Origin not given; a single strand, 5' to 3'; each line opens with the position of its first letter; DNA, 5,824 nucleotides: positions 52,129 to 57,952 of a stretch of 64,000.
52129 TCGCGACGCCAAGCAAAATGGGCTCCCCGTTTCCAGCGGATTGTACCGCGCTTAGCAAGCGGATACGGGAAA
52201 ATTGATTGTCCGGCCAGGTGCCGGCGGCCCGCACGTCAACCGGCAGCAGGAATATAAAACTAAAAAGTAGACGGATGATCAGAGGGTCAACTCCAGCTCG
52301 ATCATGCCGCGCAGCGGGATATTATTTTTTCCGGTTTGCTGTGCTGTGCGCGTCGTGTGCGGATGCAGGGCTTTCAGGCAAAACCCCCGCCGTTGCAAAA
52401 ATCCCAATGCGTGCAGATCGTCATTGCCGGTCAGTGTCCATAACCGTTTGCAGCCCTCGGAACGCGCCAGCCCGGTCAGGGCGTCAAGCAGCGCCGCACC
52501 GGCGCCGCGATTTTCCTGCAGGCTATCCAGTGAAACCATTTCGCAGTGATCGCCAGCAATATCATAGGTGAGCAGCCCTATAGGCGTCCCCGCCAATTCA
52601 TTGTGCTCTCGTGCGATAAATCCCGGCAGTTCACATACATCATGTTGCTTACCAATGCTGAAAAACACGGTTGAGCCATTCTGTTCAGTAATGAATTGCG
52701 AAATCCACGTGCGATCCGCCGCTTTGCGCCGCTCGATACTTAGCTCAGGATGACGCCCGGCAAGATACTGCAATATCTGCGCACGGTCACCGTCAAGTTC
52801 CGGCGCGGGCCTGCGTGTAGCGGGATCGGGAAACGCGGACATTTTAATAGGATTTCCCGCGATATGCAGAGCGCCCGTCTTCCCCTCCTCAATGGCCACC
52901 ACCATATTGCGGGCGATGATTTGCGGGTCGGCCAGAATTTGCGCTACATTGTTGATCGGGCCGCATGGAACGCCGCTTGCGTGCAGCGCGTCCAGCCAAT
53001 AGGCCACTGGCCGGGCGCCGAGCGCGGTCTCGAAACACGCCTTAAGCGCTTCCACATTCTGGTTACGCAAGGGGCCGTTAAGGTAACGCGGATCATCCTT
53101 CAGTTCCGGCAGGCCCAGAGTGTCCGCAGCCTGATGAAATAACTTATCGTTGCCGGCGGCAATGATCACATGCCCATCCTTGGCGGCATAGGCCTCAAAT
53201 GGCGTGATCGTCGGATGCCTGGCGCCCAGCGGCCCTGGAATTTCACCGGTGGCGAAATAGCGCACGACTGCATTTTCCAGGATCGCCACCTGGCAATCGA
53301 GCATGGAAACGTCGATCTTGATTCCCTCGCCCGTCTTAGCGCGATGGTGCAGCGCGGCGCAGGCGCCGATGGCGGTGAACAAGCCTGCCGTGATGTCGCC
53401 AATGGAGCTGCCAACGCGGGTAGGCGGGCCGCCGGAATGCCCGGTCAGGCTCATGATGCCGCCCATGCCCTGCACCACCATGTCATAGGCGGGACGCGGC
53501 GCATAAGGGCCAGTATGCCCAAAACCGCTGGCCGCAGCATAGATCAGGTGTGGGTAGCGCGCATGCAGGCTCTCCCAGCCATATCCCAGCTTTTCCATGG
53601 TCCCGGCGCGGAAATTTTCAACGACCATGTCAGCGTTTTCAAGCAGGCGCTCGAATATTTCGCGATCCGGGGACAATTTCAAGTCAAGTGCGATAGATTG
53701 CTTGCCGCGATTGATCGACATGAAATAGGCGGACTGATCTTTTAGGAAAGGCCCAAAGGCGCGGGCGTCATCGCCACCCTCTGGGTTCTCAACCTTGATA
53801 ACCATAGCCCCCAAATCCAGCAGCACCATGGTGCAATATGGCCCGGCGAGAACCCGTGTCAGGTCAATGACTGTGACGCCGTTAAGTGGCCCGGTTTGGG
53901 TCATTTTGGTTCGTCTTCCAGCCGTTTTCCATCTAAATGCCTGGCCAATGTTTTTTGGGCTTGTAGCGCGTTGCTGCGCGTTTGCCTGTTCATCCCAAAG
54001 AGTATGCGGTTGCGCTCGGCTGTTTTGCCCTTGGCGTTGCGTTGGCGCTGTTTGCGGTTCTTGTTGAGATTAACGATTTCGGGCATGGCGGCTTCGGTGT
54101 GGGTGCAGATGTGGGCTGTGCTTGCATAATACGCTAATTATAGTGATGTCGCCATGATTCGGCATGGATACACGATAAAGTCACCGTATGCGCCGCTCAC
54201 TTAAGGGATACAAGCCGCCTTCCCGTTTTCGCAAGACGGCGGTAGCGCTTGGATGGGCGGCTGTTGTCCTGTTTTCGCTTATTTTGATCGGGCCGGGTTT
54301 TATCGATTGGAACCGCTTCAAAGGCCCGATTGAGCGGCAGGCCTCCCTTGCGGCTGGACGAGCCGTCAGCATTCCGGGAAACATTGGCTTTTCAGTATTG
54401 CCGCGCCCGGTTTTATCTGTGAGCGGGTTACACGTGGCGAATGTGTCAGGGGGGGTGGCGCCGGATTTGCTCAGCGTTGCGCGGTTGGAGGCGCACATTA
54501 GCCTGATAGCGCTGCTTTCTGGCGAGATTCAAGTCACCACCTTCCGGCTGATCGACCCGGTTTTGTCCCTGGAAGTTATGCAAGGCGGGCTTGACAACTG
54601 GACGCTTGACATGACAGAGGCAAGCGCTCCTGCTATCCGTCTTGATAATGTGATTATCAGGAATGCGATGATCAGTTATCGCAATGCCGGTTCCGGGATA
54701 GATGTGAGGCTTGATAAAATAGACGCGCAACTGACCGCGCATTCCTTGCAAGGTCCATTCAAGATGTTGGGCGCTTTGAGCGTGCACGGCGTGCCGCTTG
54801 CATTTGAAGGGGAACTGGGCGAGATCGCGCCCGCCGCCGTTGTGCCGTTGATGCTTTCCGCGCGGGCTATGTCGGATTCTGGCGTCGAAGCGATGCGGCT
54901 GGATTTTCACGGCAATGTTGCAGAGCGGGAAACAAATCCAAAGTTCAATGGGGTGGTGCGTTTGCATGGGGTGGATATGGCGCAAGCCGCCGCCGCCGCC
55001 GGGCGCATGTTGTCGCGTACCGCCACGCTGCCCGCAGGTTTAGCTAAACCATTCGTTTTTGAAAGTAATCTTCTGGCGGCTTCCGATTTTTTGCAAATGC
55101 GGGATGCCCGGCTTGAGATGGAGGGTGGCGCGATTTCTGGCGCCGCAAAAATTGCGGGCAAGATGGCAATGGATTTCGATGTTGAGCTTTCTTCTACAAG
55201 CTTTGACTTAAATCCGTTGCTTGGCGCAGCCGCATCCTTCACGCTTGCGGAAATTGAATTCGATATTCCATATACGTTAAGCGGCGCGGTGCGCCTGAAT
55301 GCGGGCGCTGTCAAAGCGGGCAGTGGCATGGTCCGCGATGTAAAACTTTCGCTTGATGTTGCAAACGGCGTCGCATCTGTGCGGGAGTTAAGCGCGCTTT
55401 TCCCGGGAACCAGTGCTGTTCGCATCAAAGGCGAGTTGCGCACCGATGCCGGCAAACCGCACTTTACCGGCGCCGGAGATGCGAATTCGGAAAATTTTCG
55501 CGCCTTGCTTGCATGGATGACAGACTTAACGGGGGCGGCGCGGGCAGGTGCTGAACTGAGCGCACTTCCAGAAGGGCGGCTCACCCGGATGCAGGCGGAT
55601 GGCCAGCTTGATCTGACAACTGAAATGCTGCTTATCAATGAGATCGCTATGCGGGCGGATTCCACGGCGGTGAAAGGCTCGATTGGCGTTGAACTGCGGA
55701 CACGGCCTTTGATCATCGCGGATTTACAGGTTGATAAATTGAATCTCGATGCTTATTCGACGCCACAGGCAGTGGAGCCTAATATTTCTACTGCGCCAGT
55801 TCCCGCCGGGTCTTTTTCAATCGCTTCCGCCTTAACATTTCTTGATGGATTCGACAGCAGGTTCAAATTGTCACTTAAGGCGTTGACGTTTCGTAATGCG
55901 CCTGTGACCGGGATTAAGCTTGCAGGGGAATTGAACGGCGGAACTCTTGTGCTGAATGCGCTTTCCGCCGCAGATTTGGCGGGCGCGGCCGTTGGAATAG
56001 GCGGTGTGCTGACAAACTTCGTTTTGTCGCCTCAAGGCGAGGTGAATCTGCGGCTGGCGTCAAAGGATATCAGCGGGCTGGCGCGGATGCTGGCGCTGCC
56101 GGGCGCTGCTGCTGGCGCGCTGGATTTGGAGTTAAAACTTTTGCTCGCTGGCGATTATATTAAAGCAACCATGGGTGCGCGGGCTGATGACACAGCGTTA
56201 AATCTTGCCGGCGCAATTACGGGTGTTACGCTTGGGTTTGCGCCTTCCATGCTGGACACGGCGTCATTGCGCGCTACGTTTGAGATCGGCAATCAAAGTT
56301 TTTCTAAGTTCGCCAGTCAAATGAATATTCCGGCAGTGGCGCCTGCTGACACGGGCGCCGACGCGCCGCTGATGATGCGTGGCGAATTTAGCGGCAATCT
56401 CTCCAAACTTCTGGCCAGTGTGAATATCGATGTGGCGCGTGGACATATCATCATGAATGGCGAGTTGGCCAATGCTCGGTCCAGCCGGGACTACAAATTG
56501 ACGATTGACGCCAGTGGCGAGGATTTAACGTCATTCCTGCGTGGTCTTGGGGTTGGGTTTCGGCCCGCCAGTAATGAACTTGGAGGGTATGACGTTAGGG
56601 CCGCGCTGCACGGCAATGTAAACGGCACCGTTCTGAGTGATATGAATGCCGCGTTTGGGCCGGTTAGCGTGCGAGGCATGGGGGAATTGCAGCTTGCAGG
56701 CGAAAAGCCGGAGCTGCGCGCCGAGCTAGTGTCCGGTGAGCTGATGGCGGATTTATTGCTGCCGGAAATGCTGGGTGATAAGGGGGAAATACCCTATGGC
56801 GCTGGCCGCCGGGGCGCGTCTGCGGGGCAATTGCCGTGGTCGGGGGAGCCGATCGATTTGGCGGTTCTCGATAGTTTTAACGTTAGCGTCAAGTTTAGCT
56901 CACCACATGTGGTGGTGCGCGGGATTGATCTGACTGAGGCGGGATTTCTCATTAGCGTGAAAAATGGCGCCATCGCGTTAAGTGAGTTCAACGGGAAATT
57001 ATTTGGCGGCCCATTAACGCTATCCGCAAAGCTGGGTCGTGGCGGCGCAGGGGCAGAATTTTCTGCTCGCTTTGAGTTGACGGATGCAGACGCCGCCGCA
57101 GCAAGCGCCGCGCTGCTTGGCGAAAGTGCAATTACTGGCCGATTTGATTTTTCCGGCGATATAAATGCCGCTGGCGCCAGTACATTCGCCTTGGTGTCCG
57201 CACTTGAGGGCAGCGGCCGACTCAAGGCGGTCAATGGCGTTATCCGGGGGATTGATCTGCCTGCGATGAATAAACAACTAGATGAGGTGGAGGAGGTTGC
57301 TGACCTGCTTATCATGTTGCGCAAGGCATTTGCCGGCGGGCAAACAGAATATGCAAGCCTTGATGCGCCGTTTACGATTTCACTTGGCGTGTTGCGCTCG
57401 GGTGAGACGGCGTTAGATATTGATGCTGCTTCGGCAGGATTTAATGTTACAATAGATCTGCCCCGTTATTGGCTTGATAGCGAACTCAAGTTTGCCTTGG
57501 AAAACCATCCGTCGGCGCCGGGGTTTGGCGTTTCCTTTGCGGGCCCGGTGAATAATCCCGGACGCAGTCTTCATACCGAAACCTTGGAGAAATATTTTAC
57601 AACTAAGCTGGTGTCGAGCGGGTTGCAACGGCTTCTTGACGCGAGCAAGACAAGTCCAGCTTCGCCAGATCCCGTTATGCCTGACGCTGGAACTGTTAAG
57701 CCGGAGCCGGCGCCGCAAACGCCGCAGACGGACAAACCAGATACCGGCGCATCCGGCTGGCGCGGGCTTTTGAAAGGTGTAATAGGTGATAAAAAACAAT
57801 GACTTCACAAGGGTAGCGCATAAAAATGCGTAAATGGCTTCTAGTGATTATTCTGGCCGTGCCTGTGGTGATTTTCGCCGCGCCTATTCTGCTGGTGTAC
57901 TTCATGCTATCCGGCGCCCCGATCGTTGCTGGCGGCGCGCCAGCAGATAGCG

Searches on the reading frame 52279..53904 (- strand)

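Call 7: search_protein_families(library=ncbifam, proteins=[window:52279-53904:-])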
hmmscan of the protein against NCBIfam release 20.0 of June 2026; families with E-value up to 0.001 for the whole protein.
window:52279-53904:- (541 aa): 7 families
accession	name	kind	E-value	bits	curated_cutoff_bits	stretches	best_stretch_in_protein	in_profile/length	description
NF008511.0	PRK11430.1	equivalog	2.2e-117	392.4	522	1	4-380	7-378/381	CoA:oxalate CoA-transferase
NF052585.1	SucGlutTfsCaiB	equivalog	1e-102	343.8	750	1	3-382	4-389/394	succinate--glutarate CoA-transferase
NF041294.1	Scnl_mescCoAtase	equivalog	2.5e-101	339.6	700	1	6-378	3-380/381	succinyl-CoA:mesaconate CoA-transferase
NF003809.0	PRK05398.1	subfamily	1.2e-71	241.5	442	2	4-207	2-206/416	formyl-CoA transferase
TIGR03253.1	oxalate_frc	equivalog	1.3e-70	238.2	504.2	2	5-205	2-203/416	formyl-CoA transferase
NF002914.1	PRK03525.1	equivalog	1.4e-33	116.4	413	1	3-381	6-381/400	L-carnitine CoA-transferase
TIGR04253.1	mesacon_CoA_iso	equivalog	1.4e-17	63.8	725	1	6-211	2-204/403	2-methylfumaryl-CoA isomerase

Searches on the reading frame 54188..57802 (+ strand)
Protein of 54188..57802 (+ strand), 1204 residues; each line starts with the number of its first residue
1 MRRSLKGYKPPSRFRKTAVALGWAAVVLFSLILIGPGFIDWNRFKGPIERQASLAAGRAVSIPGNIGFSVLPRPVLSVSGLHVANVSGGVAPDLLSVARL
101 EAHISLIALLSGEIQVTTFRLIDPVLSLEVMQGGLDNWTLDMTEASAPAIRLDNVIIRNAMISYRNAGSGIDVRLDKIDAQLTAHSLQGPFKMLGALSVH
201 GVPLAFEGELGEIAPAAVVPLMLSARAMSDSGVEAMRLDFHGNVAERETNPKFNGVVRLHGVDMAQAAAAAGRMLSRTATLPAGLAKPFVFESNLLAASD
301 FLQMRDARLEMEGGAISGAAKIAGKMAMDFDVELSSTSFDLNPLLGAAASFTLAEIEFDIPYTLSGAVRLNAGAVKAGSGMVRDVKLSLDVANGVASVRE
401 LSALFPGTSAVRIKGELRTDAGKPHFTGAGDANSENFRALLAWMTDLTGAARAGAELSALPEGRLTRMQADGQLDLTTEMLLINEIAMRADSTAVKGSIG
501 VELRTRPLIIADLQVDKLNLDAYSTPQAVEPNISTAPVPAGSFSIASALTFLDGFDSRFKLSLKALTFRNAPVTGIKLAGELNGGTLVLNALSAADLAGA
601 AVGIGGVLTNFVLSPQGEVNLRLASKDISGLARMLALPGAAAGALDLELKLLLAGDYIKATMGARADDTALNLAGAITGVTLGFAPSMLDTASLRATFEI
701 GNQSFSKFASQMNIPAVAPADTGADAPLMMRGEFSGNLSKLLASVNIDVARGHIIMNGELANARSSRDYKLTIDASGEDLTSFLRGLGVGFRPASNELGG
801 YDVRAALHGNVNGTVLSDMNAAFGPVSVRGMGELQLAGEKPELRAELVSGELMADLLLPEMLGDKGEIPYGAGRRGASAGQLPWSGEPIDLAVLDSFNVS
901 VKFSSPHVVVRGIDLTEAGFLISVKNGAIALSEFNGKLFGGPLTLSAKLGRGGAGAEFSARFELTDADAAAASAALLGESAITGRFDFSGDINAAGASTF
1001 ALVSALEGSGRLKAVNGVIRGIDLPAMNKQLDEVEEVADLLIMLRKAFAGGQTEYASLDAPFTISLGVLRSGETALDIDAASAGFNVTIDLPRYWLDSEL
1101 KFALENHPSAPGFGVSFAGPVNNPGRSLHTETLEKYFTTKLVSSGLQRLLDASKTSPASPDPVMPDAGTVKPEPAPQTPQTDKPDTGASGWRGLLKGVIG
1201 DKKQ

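Call 7: search_protein_families(library=ncbifam, proteins=[window:54188-57802:+])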
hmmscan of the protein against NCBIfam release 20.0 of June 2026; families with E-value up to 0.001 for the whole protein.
window:54188-57802:+ (1204 aa): 1 family
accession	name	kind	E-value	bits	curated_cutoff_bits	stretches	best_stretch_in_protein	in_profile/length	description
NF008091.0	PRK10833.1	equivalog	2.1e-23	82.7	412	2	465-651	238-435/618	outer membrane assembly protein AsmA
